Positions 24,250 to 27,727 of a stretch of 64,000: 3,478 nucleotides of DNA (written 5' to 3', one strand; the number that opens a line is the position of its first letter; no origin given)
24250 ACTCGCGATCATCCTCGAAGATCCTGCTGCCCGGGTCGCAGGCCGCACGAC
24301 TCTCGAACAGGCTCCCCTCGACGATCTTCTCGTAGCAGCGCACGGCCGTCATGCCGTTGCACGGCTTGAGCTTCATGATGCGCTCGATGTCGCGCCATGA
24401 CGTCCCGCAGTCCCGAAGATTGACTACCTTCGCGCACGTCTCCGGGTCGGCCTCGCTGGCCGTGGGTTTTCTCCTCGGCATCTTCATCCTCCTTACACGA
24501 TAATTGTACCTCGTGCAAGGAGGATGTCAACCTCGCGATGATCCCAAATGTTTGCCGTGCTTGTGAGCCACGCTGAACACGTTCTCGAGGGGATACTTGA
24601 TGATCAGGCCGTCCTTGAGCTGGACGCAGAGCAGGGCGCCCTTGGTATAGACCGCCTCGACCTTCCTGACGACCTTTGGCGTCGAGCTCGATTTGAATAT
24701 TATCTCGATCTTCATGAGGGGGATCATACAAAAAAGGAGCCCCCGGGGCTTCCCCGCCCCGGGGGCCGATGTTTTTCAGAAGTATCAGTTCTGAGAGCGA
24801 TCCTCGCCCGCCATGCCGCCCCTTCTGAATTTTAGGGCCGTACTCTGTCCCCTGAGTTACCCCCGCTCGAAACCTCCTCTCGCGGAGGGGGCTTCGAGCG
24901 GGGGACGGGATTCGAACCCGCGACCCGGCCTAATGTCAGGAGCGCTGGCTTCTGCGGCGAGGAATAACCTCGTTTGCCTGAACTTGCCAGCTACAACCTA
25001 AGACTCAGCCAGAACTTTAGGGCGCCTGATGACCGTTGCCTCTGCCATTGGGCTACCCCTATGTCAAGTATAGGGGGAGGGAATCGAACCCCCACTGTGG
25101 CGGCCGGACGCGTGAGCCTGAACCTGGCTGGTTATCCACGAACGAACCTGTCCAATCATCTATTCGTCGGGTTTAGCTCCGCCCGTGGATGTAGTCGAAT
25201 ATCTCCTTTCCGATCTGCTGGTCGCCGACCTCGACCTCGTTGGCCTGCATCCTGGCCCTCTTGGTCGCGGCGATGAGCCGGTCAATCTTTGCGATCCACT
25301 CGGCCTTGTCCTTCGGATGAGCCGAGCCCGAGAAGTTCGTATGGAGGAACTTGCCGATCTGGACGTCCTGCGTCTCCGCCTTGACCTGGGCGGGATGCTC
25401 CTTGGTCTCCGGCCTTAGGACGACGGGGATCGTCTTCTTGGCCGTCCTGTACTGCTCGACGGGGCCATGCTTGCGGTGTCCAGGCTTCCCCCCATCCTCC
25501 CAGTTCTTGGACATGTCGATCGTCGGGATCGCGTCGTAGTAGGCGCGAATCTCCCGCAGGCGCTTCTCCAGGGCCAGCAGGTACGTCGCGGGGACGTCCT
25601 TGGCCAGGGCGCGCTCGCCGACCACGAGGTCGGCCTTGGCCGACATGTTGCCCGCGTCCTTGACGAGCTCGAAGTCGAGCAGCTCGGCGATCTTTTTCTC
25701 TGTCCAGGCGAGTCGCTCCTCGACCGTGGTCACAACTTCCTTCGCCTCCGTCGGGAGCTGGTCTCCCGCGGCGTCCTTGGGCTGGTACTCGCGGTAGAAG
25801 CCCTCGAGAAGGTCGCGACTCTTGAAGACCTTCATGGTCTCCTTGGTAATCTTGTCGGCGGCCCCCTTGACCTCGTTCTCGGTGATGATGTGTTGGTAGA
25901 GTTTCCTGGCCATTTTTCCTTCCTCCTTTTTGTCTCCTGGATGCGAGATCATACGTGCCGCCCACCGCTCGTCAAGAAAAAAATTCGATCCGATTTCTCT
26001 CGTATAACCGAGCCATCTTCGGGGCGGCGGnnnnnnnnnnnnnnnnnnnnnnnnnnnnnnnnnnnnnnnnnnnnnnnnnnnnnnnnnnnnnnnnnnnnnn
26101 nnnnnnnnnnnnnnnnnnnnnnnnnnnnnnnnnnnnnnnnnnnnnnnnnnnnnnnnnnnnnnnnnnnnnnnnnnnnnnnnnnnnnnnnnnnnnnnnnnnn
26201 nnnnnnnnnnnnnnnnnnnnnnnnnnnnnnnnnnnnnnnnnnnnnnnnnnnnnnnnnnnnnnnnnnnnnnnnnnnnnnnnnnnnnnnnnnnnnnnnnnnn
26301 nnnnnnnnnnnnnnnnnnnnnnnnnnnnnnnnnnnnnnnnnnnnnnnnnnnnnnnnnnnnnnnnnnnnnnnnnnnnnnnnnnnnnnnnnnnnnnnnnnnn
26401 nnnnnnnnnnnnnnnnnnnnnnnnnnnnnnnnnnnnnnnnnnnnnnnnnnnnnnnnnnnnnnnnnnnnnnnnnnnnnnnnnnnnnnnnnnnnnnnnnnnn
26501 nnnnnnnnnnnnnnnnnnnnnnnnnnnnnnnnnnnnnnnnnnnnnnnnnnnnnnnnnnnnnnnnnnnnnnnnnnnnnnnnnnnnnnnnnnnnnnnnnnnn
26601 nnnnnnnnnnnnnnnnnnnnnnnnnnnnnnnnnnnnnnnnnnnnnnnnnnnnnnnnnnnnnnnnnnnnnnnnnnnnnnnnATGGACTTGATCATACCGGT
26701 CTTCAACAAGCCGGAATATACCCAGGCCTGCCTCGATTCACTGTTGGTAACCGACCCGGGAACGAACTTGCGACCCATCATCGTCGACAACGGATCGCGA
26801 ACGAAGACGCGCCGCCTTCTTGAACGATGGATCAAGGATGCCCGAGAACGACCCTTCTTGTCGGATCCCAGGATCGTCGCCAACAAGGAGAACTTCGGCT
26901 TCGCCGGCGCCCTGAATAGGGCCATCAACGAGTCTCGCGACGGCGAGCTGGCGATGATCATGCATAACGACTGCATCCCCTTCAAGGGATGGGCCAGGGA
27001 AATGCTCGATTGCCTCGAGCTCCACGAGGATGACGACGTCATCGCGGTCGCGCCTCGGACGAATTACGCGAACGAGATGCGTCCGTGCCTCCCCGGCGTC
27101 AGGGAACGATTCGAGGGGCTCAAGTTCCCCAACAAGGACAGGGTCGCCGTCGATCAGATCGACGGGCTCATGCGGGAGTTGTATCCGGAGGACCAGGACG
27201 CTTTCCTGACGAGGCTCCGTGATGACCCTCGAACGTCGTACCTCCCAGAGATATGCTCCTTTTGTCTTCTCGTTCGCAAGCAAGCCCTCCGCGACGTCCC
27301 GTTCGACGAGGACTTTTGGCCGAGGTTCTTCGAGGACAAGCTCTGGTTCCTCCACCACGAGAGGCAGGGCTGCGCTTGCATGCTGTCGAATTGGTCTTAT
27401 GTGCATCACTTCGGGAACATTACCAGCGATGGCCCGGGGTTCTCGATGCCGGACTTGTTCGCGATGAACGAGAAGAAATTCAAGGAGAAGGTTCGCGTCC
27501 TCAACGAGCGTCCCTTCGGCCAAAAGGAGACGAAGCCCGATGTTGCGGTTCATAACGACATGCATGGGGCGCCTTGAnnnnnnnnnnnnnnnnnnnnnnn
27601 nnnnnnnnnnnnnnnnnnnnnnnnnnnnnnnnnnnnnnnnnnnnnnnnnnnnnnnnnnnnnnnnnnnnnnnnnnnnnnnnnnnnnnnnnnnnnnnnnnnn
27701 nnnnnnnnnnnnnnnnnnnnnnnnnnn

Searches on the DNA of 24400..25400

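Call 91: search_rna_families(source=window, start=24400, end=25400, threshold=evalue, max_evalue=1, show_alignments=3)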
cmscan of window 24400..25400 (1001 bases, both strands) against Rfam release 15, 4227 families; matches with E-value up to 1: 8.
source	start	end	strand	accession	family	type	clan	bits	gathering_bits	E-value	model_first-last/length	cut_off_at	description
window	24813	24945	-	RF02553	YrlA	Gene; sRNA;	-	27.6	69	0.0015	1-114/114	no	Y RNA-like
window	24731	24776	-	RF01702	Cyano-2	Gene; sRNA;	-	23.5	40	0.0019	33-77/204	no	Cyano-2 RNA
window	24851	24909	+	RF03937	mir-9456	Gene; miRNA;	-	22.9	80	0.099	1-68/68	no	mir-9456 microRNA precursor family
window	24706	24772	+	RF02985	ftsZ-DE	Gene; sRNA;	-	19.6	72.2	0.46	1-69/69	no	ftsZ-DE RNA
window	24850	24909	-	RF03937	mir-9456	Gene; miRNA;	-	19.1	80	0.96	1-68/68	no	mir-9456 microRNA precursor family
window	25038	25094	-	RF02553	YrlA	Gene; sRNA;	-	18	69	0.88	30-81/114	no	Y RNA-like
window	24858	24921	-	RF01850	beta_tmRNA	Gene;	CL00001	17.3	84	0.0042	86-150/331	no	Betaproteobacteria transfer-messenger RNA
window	25054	25093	-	RF01851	cyano_tmRNA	Gene;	CL00001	16.5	70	0.039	62-107/288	no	Cyanobacteria transfer-messenger RNA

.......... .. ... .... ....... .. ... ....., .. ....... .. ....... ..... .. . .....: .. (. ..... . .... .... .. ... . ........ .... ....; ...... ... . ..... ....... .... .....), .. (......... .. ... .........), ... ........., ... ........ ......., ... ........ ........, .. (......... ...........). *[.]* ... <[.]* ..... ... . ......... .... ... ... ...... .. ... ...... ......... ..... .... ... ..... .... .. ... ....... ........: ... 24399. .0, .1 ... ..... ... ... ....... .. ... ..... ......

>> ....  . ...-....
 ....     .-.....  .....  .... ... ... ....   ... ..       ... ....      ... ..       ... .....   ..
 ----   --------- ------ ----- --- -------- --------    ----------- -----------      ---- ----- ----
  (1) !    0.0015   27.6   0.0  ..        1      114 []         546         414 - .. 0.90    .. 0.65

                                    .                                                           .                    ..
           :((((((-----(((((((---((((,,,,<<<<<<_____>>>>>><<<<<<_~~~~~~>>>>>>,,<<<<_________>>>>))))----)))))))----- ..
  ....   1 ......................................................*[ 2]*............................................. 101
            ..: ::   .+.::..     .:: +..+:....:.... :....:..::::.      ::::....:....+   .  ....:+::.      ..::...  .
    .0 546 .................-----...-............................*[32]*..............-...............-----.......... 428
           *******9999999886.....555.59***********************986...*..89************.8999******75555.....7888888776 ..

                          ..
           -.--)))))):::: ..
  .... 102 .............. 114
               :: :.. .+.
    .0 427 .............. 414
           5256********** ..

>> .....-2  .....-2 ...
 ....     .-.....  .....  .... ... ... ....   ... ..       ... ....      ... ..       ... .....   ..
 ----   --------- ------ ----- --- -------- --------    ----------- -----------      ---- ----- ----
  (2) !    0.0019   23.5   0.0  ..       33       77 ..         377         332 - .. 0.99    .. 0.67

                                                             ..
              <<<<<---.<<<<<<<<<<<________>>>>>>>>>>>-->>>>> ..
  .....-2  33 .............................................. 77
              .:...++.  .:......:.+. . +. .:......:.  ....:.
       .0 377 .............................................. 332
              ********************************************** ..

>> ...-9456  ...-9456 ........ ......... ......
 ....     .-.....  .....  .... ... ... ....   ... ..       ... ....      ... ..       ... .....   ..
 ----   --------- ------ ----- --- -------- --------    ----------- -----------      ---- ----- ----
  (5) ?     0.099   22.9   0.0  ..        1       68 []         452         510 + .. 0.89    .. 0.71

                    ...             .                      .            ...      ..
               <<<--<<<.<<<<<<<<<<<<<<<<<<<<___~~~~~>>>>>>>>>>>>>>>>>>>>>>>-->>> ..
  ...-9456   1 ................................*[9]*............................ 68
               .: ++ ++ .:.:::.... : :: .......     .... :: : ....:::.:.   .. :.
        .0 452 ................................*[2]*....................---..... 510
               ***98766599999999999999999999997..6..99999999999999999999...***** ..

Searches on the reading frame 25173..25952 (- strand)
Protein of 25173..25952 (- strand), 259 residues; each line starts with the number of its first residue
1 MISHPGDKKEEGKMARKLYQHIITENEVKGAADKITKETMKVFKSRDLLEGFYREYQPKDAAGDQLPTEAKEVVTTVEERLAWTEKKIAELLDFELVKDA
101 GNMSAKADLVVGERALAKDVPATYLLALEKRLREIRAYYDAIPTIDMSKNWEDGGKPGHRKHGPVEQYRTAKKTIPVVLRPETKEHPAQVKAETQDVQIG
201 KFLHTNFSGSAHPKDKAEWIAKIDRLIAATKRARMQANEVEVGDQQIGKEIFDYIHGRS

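Call 9: search_protein_families(library=pfam, proteins=[window:25173-25952:-], max_evalue=0.01)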
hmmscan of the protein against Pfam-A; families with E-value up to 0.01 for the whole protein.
window:25173-25952:- (259 aa): 1 family
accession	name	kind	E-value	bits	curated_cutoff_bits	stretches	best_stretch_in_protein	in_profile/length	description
PF25283.1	DUF7873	-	2.2e-71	240.8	27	1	16-256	2-242/244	Family of unknown function (DUF7873)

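Call 10: search_protein_families(library=phrogs, proteins=[window:25173-25952:-], max_evalue=0.001)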
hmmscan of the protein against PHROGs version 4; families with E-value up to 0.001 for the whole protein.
window:25173-25952:- (259 aa): 0 families

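Call 103: search_dna_similar(query=window:25173-25952:-, collection=phages, mode=protein, max_rows=10, max_evalue=0.001)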
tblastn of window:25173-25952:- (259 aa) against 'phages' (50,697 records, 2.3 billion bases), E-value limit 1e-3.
Records with a match: 75; places in all: 75; records where one place covers at least 80% of the query: 29.
Best place of each record, by identity: <60% 75.
By first word of the organism name: Vibrio 29; Gordonia 12; Rhizobium 12; Klebsiella 7; Serratia 6; Arthrobacter 3; Pseudanabaena 2; Ralstonia 2; Rhodococcus 1; Microcoleus 1.
By host as written in the record: - 33; Gordonia terrae 3612 12; Klebsiella pneumoniae 9; Arthrobacter globiformis NRRL B-2979 SEA 2; Rhizobium sp. N941 2; Rhizobium phaseoli INC1-2 2; Klebsiella pneumoniae K6592 2; Arthrobacter globiformis B-2979 1; and 12 more.
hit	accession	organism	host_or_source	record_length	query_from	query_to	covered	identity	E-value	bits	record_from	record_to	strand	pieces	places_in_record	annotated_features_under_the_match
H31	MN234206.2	Arthrobacter phage Racecar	Arthrobacter globiformis NRRL B-2979 SEA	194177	6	258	98%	34.6%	2e-33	133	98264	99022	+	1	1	145: hypothetical protein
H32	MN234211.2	Arthrobacter phage Mimi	Arthrobacter globiformis NRRL B-2979 SEA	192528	6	258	98%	34.6%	3e-33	132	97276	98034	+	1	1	144: hypothetical protein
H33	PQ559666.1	Arthrobacter phage Talia1610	Arthrobacter globiformis B-2979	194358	6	258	98%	34.6%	3e-33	132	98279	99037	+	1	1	146: hypothetical protein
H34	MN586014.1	Gordonia phage Keelan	Gordonia terrae 3612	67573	18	257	93%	36.5%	1e-26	114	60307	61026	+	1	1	123: hypothetical protein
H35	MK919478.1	Gordonia phage Ziko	Gordonia terrae 3612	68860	10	257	96%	34.0%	2e-28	119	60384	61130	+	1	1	124: hypothetical protein | 125: hypothetical protein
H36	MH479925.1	Gordonia phage Ronaldo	Gordonia terrae 3612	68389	10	257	96%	34.0%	6e-28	117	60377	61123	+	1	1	123: hypothetical protein | 124: hypothetical protein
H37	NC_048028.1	Gordonia phage Ronaldo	Gordonia terrae 3612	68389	10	257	96%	34.0%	6e-28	117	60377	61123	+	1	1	123: hypothetical protein | 124: hypothetical protein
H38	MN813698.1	Gordonia phage Volt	Gordonia terrae 3612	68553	10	257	96%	34.0%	6e-28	117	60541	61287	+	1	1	126: hypothetical protein | 127: hypothetical protein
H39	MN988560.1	Rhizobium phage RHph_TM21B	R. phaseoli INC 1-2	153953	17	256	93%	35.0%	1e-27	117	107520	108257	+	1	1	hypothetical protein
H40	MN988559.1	Rhizobium phage RHph_TM39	R. phaseoli S20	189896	17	256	93%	35.0%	1e-27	117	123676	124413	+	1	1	hypothetical protein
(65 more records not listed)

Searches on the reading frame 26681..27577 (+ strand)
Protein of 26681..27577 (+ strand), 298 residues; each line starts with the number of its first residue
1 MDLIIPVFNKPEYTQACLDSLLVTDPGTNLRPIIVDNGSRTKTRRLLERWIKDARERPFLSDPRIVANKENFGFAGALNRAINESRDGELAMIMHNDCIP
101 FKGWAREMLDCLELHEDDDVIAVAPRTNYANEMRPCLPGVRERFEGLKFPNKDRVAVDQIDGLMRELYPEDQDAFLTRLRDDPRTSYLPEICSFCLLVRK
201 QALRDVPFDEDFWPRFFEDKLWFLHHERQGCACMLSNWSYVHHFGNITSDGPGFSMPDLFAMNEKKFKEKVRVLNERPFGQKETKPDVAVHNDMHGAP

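Call 9: search_protein_families(library=pfam, proteins=[window:26681-27577:+], max_evalue=0.01)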
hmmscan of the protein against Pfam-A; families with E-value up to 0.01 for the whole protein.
window:26681-27577:+ (298 aa): 1 family
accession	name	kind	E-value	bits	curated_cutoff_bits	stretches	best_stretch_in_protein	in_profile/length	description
PF00535.33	Glycos_transf_2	-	1.3e-19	71.2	23.3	1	3-131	2-122/168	Glycosyl transferase family 2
